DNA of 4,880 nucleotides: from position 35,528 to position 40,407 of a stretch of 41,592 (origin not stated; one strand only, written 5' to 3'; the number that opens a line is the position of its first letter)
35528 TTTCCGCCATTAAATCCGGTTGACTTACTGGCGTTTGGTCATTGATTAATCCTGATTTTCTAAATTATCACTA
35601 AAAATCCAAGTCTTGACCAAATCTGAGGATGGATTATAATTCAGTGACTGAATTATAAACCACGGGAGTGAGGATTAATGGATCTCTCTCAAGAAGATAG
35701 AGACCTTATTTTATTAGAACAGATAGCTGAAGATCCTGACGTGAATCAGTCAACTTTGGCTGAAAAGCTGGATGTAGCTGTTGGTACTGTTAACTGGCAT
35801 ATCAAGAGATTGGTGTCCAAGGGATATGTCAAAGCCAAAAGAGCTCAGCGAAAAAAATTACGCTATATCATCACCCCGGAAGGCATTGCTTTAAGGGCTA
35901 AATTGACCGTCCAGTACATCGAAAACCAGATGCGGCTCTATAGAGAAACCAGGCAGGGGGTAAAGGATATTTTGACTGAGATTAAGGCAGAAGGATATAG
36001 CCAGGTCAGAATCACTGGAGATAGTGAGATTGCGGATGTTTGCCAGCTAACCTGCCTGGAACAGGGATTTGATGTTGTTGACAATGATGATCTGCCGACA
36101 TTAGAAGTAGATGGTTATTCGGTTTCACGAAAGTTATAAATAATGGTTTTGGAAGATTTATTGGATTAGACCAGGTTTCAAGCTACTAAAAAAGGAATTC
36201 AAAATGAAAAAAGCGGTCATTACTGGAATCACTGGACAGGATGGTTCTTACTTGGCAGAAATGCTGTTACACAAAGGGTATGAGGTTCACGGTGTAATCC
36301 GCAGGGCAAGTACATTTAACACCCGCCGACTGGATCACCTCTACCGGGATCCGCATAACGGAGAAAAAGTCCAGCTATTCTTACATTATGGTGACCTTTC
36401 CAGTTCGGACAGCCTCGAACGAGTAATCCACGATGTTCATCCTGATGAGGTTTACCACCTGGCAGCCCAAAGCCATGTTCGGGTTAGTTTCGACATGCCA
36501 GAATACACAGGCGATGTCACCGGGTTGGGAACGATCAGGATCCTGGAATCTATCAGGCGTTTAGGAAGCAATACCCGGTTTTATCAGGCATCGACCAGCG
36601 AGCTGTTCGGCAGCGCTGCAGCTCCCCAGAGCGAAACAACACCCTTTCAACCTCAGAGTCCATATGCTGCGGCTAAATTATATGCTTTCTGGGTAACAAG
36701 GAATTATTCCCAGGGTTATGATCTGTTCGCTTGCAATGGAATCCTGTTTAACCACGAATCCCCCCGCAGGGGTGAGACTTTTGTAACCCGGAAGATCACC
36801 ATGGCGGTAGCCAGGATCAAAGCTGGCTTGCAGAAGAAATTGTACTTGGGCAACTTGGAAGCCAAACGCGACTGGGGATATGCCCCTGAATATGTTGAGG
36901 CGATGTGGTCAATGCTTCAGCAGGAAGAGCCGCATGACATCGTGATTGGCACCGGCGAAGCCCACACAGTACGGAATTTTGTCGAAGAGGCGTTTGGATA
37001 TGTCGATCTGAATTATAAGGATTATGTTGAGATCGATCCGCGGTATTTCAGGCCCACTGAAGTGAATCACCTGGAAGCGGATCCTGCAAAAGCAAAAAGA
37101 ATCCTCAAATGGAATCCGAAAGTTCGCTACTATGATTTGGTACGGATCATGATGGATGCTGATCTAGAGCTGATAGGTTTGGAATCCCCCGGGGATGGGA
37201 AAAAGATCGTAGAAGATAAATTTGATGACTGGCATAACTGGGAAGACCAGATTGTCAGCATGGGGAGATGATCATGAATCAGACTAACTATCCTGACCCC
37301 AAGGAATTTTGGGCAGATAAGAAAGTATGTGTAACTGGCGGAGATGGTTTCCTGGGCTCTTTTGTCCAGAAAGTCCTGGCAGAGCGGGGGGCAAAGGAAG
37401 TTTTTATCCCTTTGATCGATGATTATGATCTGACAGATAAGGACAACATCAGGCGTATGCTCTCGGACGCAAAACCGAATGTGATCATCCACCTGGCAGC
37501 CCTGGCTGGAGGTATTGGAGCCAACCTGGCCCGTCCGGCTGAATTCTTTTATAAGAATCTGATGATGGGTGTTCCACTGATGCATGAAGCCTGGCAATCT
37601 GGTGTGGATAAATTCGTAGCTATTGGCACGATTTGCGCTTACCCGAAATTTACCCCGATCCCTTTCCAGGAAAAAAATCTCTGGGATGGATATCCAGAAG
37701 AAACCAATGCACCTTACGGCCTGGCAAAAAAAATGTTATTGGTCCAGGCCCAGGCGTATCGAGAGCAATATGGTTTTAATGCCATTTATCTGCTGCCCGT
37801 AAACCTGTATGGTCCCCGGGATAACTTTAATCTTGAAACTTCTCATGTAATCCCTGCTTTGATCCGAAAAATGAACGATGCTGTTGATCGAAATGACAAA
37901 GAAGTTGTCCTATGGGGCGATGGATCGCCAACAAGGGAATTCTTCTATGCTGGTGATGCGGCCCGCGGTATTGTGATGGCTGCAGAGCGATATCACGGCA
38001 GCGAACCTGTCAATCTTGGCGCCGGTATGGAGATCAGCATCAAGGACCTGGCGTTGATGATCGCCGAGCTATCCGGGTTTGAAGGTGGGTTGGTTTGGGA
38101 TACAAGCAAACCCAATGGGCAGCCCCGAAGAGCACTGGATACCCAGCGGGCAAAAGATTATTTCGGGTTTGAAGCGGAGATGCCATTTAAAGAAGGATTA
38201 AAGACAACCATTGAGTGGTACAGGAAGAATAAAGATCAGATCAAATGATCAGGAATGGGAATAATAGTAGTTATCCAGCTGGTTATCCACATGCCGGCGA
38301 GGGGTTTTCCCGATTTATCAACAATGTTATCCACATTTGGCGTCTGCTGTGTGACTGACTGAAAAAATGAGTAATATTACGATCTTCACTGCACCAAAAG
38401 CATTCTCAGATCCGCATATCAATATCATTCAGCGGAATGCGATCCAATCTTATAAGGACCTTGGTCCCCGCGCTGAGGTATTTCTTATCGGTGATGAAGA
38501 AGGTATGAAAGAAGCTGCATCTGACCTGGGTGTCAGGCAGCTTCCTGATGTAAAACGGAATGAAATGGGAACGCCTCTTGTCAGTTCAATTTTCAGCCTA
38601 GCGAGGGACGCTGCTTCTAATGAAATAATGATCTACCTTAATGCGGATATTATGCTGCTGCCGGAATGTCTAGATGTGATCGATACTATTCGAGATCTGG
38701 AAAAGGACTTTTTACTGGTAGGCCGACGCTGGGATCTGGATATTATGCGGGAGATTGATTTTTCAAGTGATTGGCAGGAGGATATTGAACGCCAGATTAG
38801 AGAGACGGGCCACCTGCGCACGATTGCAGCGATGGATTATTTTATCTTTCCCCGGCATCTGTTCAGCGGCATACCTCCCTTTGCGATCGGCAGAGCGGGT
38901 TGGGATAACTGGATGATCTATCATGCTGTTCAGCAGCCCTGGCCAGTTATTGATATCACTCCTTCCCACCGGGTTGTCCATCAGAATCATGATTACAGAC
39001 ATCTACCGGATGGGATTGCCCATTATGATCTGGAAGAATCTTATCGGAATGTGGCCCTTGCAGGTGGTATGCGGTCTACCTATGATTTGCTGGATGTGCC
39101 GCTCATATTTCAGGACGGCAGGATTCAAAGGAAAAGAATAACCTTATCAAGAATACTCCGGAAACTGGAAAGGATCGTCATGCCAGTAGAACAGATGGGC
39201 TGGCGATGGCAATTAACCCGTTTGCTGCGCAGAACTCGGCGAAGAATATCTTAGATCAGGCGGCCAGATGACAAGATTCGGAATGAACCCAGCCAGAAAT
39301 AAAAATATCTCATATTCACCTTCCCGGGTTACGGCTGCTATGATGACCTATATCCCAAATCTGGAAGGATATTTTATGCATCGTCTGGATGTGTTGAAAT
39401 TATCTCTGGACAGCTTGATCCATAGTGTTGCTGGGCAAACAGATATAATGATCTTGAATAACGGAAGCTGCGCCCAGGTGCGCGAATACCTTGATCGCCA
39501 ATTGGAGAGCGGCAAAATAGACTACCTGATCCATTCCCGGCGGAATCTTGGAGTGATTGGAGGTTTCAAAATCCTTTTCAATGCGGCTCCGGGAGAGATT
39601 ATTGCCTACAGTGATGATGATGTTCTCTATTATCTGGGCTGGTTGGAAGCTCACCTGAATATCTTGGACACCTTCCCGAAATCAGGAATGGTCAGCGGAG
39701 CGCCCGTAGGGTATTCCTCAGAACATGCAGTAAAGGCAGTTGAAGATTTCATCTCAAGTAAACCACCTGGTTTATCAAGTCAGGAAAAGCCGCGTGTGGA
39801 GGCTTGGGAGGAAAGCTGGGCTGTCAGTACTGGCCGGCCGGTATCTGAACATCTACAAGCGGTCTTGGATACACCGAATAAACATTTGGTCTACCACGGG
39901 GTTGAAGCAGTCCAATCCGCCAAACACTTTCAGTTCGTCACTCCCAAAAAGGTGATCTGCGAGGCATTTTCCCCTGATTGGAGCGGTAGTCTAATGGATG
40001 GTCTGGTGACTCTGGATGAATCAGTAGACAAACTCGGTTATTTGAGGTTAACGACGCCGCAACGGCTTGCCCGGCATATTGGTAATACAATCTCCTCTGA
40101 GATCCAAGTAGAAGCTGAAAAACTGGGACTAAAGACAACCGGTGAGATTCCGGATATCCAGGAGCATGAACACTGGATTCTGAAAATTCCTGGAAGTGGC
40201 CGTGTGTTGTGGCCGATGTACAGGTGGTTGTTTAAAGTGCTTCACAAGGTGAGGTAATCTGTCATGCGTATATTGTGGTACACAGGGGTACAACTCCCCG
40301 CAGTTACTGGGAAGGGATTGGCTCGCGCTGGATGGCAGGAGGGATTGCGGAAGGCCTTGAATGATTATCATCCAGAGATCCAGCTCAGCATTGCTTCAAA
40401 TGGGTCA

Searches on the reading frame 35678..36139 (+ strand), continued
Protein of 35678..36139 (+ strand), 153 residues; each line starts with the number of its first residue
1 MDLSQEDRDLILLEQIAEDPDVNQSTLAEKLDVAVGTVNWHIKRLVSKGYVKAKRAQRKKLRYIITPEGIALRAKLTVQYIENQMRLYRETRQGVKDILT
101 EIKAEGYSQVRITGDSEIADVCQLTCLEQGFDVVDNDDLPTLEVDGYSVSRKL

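Call 22: search_protein_families(library=ncbifam, proteins=[window:35678-36136:+], max_evalue=0.01)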
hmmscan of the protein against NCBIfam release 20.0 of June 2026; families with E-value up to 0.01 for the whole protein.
window:35678-36136:+ (153 aa): 13 families
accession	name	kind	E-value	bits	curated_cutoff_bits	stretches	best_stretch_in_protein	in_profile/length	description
TIGR04176.1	MarR_EPS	equivalog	3.7e-19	68.7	88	1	5-103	2-104/105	MarR family EPS-associated transcriptional regulator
NF050133.1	TransRegFabT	equivalog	3.8e-07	30.5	200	1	12-59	34-81/138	fatty acid biosynthesis transcriptional regulator FabT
NF053606.1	Sta1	subfamily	3.1e-05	24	80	1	7-61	20-77/100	Sta1 family transcriptional regulator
NF052638.1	TransRegOhrRVib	equivalog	4.2e-05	23.3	200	1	17-86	47-116/141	transcriptional regulator OhrR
NF008273.0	PRK11050.1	equivalog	0.00019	21.1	153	1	16-74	49-103/156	manganese-binding transcriptional regulator MntR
NF040939.2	trans_reg_lrs14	equivalog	0.0002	21.3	90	1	7-60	21-75/103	Lrs14 family HTH-type transcriptional regulator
NF053777.1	Saro0803TransReg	equivalog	0.0002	21.1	200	1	11-82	41-116/140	Saro_0803 family transcriptional regulator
TIGR01884.1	cas_HTH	subfamily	0.00066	19.1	60.2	1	8-66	143-199/202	CRISPR-associated CARF protein Csa3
NF041396.1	TranRegLrp_Halo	equivalog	0.0012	18.7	190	1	6-53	4-51/149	HTH-type transcriptional regulator Lrp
NF003210.0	PRK04172.1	equivalog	0.0044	15.9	350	1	8-75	7-72/496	phenylalanine--tRNA ligase subunit alpha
NF033788.1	HTH_metalloreg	subfamily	0.0046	16.7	55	0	11-58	15-62/77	metalloregulator ArsR/SmtB family transcription factor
TIGR02698.1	CopY_TcrY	equivalog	0.0056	16.9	121.95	1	25-66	26-67/130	CopY/TcrY family copper transport repressor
NF041413.1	ArsR_Rv2640c_fam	equivalog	0.0085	16.5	155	0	17-56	54-93/118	Rv2640c family ArsR-like transcriptional regulator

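Call 31: predict_structure(alignment_id=A2)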
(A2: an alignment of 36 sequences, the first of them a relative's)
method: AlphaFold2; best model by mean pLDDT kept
length: 153 residues; sequences in the alignment: 36
mean_pLDDT: 85.9   pTM: 0.67
mean pLDDT of the five models: 85.9, 78.4, 75.1, 69.0, 64.4
residues with pLDDT >= 90: 54; 70-90: 88; 50-70: 11; < 50: 0
segments of 3 or more residues with pLDDT < 50: none
pLDDT, mean of each block of 10 residues (from residue 1): 77 87 82 86 91 69 87 92 87 91 91 84 90 89 86 80
secondary structure, 60 per line:
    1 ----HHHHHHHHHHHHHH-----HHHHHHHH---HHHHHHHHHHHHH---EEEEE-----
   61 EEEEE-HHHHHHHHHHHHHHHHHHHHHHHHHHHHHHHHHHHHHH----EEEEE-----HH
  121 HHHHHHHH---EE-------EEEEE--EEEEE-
elements in order: H5-18 H24-31 H35-47 E51-55 E61-65 H67-104 E109-113 H119-128 E141-145 E148-152
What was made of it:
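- On MarR family (Pfam PF01047 / PF12802): In the AF2 model (pLDDT 85.9) the wHTH starts at residue 5, followed by one long helix and an alpha/beta domain (call 31).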

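Call 35: fold_search(model_id=the predicted structure, library=pdb)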
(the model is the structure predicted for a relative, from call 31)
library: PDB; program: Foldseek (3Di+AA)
matches with E <= 10: 1618; with E <= 0.001: 19
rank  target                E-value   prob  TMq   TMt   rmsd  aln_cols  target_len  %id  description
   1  4rgu_A                1.2e-04  1.00  0.43  0.46  10.2       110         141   18  Crystal Structure of Putative MarR Family Transcriptional Regulator HcaR from Acinetobacter sp. ADP complexed with fer (released 2015-03-04)
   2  3k0l_B                1.7e-04  1.00  0.44  0.47  10.2       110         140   19  Crystal Structure of Putative MarR Family Transcriptional Regulator from Acinetobacter sp. ADP (released 2009-10-13)
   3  4rgu_B                2.9e-04  1.00  0.44  0.46   9.8       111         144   18  Crystal Structure of Putative MarR Family Transcriptional Regulator HcaR from Acinetobacter sp. ADP complexed with fer (released 2015-03-04)
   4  3k0l_A                3.1e-04  1.00  0.45  0.48   8.3       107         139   20  Crystal Structure of Putative MarR Family Transcriptional Regulator from Acinetobacter sp. ADP (released 2009-10-13)
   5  5eri                  3.3e-04  1.00  0.48  0.48   8.6       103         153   19  MarR Protein from Peptoclostridium difficile DA00132 (released 2016-11-16)
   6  3eco_A                3.5e-04  1.00  0.49  0.54   6.0       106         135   20  Crystal structure of MepR, a transcription regulator of the Staphylococcus aureus multidrug efflux pump MepA (released 2009-02-10)
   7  4lln_D                4.3e-04  1.00  0.47  0.51   8.5       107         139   21  Crystal structure of S. aureus MepR-DNA complex (released 2014-05-14)
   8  4rgx_B                4.3e-04  1.00  0.41  0.47  11.1       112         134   19  Crystal Structure of Putative MarR Family Transcriptional Regulator HcaR from Acinetobacter sp. ADP complexed with 3,4 (released 2015-03-04)
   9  1lj9_A                4.8e-04  1.00  0.46  0.48  12.1       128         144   18  The crystal structure of the transcriptional regulator SlyA (released 2003-01-21)
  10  4rgx_A                5.1e-04  1.00  0.44  0.48   9.0       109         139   18  Crystal Structure of Putative MarR Family Transcriptional Regulator HcaR from Acinetobacter sp. ADP complexed with 3,4 (released 2015-03-04)
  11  5x80_B                5.5e-04  1.00  0.47  0.53   8.5       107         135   19  CRYSTAL STRUCTURE OF MYCOBACTERIUM TUBERCULOSIS MARR FAMILY PROTEIN RV2887 COMPLEX WITH SALICYLIC ACID (released 2017-08-09)
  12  6jbx_B                5.5e-04  1.00  0.41  0.44   8.9       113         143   22  Crystal structure of Streptococcus pneumoniae FabT in complex with DNA (released 2019-07-24)
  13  4em0                  6.2e-04  1.00  0.47  0.47   7.3       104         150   14  staphylococcus aureus MarR in complex with salicylate and kanamycin (released 2013-04-17)
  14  4rgr_A                6.2e-04  1.00  0.44  0.48   9.8       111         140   18  Crystal Structure of Putative MarR Family Transcriptional Regulator HcaR from Acinetobacter sp. ADP (released 2015-03-04)
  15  4fht_B                6.6e-04  1.00  0.48  0.51   9.5       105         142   18  Crystal Structure of the PcaV transcriptional regulator from Streptomyces coelicolor in complex with its natural ligan (released 2013-04-24)
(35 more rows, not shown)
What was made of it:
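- On MarR family (Pfam PF01047 / PF12802): TM-scores are 0.4-0.5 (call 35).
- The fold is a MarR-type wHTH (calls 31, 35).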

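Call 38: find_related_loci(query=A3, collection=metagenome_contigs, flank=3000)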
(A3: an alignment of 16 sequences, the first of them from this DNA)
Query A3 (153 aa) in metagenome_contigs; peptide patterns used: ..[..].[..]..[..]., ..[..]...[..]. (x = any residue, [..] = any of these).
600 stretches matched a pattern (row limit reached: there are more); 569 encode a relative of the query (tblastn E <= 1e-3); the best 80 are kept; 80 distinct loci.
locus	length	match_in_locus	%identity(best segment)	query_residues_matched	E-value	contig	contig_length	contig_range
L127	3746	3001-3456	97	1-152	3e-97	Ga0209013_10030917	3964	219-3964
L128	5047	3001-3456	91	1-152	1e-91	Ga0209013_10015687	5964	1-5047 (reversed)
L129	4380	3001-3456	85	1-152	2e-87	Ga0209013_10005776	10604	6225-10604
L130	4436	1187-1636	87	1-150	1e-87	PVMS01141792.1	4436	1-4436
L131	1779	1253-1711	86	1-153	1e-91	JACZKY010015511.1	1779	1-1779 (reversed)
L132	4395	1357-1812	84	1-152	1e-86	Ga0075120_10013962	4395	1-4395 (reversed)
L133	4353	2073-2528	82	1-152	1e-84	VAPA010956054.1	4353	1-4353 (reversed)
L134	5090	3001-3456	82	1-152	7e-84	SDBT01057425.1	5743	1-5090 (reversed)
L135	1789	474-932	80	1-153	2e-86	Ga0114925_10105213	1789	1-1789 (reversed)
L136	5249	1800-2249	77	1-150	1e-79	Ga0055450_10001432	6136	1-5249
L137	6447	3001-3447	70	1-149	8e-70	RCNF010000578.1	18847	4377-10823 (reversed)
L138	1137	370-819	67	1-150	2e-74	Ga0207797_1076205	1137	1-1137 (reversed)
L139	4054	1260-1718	67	1-153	2e-68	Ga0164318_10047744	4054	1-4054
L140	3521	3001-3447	68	1-149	2e-66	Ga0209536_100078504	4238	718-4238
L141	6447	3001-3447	66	1-149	2e-65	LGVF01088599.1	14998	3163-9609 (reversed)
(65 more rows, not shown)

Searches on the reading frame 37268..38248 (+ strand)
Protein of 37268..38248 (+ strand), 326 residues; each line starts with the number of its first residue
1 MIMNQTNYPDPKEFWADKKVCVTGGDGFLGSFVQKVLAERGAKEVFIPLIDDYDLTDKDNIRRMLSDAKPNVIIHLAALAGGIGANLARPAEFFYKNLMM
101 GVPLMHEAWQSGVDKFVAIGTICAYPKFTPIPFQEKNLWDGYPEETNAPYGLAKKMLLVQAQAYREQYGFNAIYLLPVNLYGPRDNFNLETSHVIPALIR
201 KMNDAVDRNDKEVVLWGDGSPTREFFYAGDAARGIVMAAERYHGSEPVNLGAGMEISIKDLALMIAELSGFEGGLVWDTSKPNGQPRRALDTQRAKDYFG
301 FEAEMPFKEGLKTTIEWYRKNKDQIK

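Call 7: search_protein_families(library=pfam, proteins=[window:37268-38248:+])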
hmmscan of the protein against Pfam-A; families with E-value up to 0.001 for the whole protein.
window:37268-38248:+ (326 aa): 5 families
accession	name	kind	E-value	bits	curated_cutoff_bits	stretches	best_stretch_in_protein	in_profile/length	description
PF01370.27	Epimerase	-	3e-54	184.4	20.9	1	20-251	1-240/240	NAD dependent epimerase/dehydratase family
PF16363.11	GDP_Man_Dehyd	-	2e-27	97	27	1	53-313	59-331/332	GDP-mannose 4,6 dehydratase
PF04321.23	RmlD_sub_bind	-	6.7e-08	32.4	27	1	19-78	2-60/287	RmlD substrate binding domain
PF02719.21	Polysacc_synt_2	-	4.7e-06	26.4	20.2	0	54-121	62-128/293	Polysaccharide biosynthesis protein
PF01073.25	3Beta_HSD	-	0.0002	20.9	22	0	54-241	53-231/280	3-beta hydroxysteroid dehydrogenase/isomerase family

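Call 22: search_protein_families(library=ncbifam, proteins=[window:37268-38245:+], max_evalue=0.01)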
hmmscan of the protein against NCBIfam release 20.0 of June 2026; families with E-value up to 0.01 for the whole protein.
window:37268-38245:+ (326 aa): 15 families
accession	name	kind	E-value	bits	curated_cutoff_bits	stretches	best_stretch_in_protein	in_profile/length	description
NF047922.1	GDPFucSynFcl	equivalog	7e-87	291.7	500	1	17-324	2-307/308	GDP-L-fucose synthase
TIGR01181.1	dTDP_gluc_dehyt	equivalog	2.5e-27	95.8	365.1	1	54-324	58-317/321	dTDP-glucose 4,6-dehydratase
TIGR01179.1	galE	equivalog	6.9e-23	81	262.3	1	53-323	54-330/332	UDP-glucose 4-epimerase GalE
TIGR04180.1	EDH_00030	hypoth_equivalog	3.6e-22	78.8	475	1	54-280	57-267/297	NAD-dependent 4,6-dehydratase LegB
NF007490.0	PRK10084.1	subfamily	7.6e-14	51.5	649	1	147-324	164-340/361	dTDP-glucose 4,6-dehydratase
TIGR02622.1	CDP_4_6_dhtase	equivalog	1.9e-13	50.3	278.45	1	54-141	62-150/352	CDP-glucose 4,6-dehydratase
NF011728.1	PRK15181.1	equivalog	2.3e-11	43.3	760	1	73-320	94-339/348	Vi polysaccharide biosynthesis UDP-N-acetylglucosaminuronic acid C-4 epimerase TviC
NF007582.0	PRK10217.1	equivalog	1e-09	38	698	1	51-322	56-335/355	dTDP-glucose 4,6-dehydratase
NF007956.0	PRK10675.1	subfamily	9.2e-09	34.9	394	1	52-265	56-276/338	UDP-glucose 4-epimerase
TIGR02197.1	heptose_epim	equivalog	2.4e-08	33.5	274.6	1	21-268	2-259/316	ADP-glyceromanno-heptose 6-epimerase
TIGR03466.1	HpnA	hypoth_equivalog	1.2e-06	27.6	367.65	0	19-44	2-27/327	hopanoid-associated sugar epimerase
TIGR01214.1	rmlD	equivalog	7.3e-06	25.3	224.05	1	19-80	1-61/285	dTDP-4-dehydrorhamnose reductase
NF042422.1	oxyalk_red_OleD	equivalog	1.9e-05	24.2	580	1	19-187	2-175/329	2-alkyl-3-oxoalkanoate reductase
NF008360.0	PRK11150.1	equivalog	7.4e-05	22.1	452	0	20-47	2-29/310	ADP-glyceromanno-heptose 6-epimerase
TIGR01472.1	gmd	equivalog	0.00015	21.1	415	1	53-261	61-260/342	GDP-mannose 4,6-dehydratase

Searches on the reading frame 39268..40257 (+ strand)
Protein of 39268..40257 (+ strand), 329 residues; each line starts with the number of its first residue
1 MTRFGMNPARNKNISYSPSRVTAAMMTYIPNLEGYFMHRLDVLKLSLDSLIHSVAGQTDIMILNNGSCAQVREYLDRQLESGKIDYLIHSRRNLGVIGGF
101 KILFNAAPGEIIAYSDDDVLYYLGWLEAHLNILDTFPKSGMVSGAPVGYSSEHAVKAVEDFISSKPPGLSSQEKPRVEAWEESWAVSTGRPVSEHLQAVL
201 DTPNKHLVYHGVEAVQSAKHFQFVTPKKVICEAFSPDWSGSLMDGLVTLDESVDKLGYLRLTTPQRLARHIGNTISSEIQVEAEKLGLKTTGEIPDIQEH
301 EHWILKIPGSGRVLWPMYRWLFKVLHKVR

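Call 7: search_protein_families(library=pfam, proteins=[window:39268-40257:+])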
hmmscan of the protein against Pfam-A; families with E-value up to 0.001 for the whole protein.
window:39268-40257:+ (329 aa): 1 family
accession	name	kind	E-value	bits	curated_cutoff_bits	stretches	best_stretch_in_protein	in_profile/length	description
PF00535.33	Glycos_transf_2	-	1.5e-09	38.5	23.3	1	47-154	13-124/168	Glycosyl transferase family 2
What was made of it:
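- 38367..40257 (+): Downstream genes of the same string: a 295-aa protein of unknown family and a GT2 glycosyltransferase. Call 7.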
